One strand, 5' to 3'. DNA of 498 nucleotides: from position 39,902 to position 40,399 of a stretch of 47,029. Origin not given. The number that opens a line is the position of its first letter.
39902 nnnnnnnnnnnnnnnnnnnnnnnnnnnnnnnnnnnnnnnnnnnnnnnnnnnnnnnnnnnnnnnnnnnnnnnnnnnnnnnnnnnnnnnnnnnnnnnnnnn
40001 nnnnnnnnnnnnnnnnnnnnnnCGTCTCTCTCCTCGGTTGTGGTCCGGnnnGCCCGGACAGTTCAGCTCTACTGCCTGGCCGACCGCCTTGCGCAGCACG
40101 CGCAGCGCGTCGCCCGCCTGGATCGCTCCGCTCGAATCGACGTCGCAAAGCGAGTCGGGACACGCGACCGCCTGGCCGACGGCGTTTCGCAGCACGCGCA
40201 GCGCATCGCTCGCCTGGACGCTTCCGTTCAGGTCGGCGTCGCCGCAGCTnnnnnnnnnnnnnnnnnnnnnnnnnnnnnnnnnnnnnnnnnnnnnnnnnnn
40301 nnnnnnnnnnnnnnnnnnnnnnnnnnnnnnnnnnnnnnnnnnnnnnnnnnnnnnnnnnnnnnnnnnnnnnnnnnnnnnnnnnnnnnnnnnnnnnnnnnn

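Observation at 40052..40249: Cys-bracketed dockerin-like modules ending in LNCP on two unrelated secreted propeller proteins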

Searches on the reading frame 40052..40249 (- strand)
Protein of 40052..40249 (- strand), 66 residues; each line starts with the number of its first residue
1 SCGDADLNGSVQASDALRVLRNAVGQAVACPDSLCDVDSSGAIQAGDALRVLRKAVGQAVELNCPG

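Call 3: search_protein_families(library=pfam, proteins=[window:40052-40249:-], max_evalue=1)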
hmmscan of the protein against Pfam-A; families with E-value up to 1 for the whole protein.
seq(66 aa): 3 families
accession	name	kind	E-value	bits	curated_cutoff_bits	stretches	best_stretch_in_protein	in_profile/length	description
PF00404.24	Dockerin_1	-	2.5e-05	24.8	22.9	1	3-53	2-54/57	Dockerin type I domain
PF24491.1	DUF7586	-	0.072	13.6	27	0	44-64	58-78/85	Domain of unknown function (DUF7586)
PF14658.12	EF-hand_9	-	0.17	12.8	37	0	33-58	5-30/66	EF-hand domain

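Call 4: search_protein_families(library=ncbifam, proteins=[window:40052-40249:-], max_evalue=1)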
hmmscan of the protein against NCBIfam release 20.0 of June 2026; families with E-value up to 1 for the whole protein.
seq(66 aa): 1 family
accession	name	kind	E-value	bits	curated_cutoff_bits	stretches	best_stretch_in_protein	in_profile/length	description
NF001462.0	PRK00321.1-3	equivalog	0.13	11.4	330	1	32-57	134-159/304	recombination-associated protein RdgC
